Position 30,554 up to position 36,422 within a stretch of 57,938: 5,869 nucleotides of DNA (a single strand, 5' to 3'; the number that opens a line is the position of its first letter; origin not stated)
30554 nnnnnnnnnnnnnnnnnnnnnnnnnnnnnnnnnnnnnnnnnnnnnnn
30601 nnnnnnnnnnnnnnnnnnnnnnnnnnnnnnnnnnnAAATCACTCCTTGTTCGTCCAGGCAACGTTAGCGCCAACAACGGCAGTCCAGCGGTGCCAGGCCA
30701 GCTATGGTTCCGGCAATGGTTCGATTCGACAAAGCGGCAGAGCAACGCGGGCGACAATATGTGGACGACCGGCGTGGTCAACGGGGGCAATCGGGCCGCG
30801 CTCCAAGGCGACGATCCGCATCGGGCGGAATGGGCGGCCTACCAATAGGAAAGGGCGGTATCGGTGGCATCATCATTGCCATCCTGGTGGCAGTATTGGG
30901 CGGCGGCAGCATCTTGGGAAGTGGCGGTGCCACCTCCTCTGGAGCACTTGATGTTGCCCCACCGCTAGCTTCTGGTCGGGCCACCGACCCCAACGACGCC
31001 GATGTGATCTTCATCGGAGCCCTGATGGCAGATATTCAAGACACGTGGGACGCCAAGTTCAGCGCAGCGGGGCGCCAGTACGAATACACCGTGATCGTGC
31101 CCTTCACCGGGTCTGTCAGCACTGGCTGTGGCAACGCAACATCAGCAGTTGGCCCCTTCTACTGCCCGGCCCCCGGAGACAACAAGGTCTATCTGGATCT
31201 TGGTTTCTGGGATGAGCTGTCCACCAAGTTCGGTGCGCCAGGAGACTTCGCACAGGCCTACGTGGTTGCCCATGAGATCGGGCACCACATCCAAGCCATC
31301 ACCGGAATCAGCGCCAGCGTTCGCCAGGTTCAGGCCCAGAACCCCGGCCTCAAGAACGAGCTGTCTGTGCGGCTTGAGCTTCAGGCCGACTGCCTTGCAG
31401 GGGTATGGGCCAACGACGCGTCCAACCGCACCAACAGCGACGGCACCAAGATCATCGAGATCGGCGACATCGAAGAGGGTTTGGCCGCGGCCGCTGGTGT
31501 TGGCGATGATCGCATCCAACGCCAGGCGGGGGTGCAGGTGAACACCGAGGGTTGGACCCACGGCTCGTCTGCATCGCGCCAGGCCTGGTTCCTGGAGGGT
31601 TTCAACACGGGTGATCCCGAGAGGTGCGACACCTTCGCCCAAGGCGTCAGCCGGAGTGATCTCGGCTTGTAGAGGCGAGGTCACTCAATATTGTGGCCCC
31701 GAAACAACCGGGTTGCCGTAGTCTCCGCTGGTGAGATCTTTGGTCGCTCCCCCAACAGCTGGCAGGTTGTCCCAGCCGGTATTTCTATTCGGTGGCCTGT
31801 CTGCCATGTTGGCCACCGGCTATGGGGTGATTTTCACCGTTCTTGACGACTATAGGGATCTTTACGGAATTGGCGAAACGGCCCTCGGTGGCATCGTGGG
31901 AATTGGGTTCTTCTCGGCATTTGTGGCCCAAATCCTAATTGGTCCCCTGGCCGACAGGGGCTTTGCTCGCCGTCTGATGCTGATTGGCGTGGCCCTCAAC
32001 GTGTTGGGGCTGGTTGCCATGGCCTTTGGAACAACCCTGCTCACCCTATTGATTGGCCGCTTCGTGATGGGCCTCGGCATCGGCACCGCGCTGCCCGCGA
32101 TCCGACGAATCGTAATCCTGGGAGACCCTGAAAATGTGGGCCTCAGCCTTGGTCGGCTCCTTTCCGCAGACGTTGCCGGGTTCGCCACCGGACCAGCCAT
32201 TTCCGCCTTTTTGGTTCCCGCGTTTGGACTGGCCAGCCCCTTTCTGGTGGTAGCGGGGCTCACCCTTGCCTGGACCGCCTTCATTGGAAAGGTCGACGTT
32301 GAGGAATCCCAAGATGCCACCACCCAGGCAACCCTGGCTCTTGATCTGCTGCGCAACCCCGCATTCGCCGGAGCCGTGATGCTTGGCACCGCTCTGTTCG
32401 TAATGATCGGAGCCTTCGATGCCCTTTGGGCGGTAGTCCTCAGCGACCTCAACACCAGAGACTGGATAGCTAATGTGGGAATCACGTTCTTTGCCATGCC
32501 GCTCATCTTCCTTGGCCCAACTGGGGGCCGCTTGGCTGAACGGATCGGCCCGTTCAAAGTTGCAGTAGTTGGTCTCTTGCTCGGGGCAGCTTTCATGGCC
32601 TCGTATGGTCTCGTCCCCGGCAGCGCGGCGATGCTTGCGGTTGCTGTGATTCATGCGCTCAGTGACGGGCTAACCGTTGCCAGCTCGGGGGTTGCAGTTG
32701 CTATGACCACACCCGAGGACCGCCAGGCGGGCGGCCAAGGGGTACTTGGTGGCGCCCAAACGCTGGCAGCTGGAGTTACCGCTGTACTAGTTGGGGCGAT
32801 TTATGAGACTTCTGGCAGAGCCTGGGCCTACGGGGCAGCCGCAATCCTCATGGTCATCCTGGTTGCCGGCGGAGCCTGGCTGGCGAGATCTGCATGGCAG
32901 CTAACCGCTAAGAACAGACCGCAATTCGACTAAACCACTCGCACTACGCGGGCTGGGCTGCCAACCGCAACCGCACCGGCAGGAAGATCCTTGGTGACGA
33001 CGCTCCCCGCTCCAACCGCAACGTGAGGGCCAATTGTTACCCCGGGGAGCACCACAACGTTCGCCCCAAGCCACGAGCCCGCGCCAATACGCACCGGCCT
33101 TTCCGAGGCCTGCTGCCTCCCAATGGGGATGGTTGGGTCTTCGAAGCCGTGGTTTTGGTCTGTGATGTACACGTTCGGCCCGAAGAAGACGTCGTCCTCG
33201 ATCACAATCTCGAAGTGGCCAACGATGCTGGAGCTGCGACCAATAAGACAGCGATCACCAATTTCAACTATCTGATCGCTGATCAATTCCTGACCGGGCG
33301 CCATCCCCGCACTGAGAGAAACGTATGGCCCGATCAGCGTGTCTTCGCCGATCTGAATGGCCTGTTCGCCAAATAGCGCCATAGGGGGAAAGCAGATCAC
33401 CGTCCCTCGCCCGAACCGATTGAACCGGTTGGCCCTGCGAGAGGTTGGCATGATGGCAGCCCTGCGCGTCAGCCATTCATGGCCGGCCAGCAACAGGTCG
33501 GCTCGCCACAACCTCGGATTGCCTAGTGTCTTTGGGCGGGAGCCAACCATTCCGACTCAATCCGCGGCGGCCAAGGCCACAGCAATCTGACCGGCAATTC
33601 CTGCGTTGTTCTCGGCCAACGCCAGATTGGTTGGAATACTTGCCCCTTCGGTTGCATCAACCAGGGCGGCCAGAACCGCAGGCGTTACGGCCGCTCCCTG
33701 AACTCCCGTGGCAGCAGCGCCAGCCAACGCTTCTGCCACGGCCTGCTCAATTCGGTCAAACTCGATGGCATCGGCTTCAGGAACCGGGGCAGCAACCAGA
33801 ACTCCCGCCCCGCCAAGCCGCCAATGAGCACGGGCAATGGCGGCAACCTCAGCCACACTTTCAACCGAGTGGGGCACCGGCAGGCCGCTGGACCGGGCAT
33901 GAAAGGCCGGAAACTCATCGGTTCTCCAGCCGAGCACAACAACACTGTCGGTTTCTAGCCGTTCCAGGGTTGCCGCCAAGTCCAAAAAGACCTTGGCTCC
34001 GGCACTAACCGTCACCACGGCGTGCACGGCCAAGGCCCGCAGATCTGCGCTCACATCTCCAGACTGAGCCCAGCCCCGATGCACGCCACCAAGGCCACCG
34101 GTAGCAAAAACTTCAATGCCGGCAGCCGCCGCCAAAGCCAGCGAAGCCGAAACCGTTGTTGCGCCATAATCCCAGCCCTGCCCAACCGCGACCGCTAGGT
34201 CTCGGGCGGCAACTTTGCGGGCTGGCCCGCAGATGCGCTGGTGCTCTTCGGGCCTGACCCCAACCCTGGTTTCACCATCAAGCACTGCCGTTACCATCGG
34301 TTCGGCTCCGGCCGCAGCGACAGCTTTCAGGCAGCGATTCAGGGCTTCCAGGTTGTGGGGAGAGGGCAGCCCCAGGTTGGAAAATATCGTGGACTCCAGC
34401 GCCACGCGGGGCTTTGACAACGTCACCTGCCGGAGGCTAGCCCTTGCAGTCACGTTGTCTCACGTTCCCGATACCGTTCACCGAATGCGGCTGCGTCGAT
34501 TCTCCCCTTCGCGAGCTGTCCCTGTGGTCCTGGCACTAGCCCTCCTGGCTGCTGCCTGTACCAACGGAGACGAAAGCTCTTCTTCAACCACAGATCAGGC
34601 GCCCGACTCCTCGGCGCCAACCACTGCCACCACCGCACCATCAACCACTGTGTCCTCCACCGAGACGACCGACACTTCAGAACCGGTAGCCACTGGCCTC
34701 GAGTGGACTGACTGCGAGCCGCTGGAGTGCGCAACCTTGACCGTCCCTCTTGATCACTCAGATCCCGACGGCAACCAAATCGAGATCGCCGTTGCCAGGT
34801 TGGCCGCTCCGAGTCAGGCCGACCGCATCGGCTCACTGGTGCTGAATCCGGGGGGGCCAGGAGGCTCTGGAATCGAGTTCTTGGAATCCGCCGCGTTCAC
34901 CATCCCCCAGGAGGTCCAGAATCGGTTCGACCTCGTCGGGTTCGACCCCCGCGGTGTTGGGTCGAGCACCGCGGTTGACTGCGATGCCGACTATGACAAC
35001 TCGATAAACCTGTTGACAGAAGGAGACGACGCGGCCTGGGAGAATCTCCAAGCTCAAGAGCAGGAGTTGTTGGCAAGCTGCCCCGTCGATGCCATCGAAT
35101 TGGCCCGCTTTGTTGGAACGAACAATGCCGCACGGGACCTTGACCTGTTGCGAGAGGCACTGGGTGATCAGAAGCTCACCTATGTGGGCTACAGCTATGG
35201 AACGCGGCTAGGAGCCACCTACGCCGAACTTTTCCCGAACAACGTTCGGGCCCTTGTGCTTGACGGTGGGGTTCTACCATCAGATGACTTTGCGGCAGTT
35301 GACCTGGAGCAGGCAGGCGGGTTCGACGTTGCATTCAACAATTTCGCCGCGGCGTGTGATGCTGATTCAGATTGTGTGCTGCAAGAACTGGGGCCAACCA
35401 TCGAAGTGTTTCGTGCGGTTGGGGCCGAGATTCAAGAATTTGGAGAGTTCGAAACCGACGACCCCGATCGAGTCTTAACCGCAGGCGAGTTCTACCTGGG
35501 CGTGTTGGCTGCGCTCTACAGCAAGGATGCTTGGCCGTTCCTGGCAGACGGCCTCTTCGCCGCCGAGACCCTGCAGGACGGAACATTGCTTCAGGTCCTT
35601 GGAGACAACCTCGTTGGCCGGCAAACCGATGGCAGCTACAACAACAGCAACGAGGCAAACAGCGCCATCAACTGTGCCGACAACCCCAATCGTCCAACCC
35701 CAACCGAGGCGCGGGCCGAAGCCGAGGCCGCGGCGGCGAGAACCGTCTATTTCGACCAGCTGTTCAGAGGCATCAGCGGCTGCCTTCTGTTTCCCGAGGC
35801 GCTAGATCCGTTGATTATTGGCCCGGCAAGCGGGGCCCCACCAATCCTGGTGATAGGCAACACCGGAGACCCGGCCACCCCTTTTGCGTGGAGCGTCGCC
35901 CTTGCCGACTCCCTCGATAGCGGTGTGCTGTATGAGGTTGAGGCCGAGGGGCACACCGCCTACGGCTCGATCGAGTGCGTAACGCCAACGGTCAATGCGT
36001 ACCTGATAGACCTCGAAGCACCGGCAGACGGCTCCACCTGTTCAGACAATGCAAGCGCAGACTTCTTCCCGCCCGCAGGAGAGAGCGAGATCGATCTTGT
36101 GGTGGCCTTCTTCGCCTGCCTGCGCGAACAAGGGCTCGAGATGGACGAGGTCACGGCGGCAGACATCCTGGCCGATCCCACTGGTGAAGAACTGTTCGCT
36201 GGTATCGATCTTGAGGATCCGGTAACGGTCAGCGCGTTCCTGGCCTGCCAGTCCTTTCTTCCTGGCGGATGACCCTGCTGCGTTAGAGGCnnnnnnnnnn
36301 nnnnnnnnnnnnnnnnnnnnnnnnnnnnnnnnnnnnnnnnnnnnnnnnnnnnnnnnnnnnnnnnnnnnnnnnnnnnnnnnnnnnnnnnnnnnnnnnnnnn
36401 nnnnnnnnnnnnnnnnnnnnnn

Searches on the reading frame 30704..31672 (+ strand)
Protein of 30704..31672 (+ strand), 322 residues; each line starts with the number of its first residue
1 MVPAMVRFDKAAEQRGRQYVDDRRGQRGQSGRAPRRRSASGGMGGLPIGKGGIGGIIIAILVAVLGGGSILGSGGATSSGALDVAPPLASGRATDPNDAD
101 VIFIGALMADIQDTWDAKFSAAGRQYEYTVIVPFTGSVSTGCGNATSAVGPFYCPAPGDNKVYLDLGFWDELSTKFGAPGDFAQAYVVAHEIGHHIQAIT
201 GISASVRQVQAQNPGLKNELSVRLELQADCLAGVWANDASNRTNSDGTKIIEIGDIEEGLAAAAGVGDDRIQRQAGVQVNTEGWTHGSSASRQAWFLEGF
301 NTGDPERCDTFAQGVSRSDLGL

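Call 24: search_protein_families(library=pfam, proteins=[window:30704-31672:+], max_evalue=0.00001)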
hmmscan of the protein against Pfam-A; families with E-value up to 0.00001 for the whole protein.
window:30704-31672:+ (322 aa): 1 family
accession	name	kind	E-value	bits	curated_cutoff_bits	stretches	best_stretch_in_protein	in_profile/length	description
PF04228.19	Zn_peptidase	-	1.6e-85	287.6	23.2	1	20-311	12-290/290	Putative neutral zinc metallopeptidase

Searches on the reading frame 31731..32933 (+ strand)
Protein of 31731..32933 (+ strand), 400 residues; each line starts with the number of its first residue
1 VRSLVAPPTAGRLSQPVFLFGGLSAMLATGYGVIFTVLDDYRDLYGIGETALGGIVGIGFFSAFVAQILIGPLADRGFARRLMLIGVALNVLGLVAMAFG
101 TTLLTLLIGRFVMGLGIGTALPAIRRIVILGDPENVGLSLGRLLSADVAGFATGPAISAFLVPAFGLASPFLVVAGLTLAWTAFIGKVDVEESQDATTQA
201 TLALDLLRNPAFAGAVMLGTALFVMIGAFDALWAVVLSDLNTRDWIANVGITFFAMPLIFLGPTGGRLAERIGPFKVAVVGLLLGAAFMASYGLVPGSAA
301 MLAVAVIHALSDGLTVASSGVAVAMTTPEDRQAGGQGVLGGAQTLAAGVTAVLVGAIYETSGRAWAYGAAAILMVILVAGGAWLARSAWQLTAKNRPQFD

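Call 24: search_protein_families(library=pfam, proteins=[window:31731-32933:+], max_evalue=0.00001)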
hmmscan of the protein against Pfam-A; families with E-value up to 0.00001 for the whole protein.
window:31731-32933:+ (400 aa): 2 families
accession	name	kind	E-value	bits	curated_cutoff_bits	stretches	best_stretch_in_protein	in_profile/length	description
PF07690.21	MFS_1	-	9.1e-33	114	33.4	2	24-226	5-222/347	Major Facilitator Superfamily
PF12832.13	MFS_1_like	-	3.3e-06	26.9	25.2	0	52-367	36-371/373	MFS_1 like family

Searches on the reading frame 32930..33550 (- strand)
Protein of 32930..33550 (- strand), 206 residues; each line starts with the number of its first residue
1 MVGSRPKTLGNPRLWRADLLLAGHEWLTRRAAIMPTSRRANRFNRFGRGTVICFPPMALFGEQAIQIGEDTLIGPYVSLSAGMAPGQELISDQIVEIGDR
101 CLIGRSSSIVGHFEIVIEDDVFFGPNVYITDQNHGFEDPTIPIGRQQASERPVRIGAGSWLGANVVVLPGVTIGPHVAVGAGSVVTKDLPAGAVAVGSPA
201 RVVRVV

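Call 45: search_protein_families(library=pfam, proteins=[window:32930-33550:-], max_evalue=0.0001)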
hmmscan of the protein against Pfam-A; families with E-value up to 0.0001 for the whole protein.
window:32930-33550:- (206 aa): 2 families
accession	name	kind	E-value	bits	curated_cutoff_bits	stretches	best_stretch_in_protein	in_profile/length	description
PF00132.30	Hexapep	-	3.8e-19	67.9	27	1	153-187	2-36/36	Bacterial transferase hexapeptide (six repeats)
PF14602.12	Hexapep_2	-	4.1e-14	52.4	27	1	152-187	1-34/34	Hexapeptide repeat of succinyl-transferase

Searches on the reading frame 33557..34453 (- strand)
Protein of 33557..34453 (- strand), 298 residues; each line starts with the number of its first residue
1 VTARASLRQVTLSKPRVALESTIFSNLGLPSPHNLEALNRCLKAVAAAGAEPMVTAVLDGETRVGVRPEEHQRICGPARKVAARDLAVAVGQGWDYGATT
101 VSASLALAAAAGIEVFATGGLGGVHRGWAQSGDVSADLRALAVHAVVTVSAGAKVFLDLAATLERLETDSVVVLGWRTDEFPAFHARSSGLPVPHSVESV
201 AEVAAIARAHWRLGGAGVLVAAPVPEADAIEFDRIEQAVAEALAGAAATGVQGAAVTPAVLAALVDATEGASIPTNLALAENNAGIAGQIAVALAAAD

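Call 45: search_protein_families(library=pfam, proteins=[window:33557-34453:-], max_evalue=0.0001)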
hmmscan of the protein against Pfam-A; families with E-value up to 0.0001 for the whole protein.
window:33557-34453:- (298 aa): 1 family
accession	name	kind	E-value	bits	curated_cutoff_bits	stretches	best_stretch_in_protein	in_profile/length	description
PF04227.17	Indigoidine_A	-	1.9e-90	303.6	25.2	1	13-293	9-291/291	Indigoidine synthase A like protein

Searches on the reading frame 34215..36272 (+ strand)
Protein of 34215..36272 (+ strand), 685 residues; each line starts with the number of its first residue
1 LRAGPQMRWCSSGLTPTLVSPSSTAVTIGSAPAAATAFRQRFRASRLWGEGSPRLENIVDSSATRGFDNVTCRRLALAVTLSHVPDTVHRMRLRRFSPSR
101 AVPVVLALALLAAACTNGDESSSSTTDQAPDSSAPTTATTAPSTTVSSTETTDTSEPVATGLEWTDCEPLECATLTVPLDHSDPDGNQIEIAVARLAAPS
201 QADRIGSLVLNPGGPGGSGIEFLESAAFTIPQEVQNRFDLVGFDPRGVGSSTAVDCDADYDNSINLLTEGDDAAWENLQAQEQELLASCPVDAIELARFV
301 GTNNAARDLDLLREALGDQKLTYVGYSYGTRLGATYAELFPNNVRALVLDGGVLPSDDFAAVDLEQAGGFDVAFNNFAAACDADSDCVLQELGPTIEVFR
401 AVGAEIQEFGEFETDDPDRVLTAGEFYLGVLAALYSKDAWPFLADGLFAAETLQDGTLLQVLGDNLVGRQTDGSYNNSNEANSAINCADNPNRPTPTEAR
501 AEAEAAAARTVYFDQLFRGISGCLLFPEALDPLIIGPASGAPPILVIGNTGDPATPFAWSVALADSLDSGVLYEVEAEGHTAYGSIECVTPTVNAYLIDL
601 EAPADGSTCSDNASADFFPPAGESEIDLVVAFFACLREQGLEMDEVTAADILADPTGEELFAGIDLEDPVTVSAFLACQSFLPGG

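Call 45: search_protein_families(library=pfam, proteins=[window:34215-36272:+], max_evalue=0.0001)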
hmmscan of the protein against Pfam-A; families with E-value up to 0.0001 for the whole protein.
window:34215-36272:+ (685 aa): 2 families
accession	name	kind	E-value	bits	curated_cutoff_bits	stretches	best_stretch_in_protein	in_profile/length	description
PF00561.26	Abhydrolase_1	-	1.4e-23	84.3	25.8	1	208-389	3-139/245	alpha/beta hydrolase fold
PF08386.16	Abhydrolase_4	-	1.9e-17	63.7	21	1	538-609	31-103/103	TAP-like protein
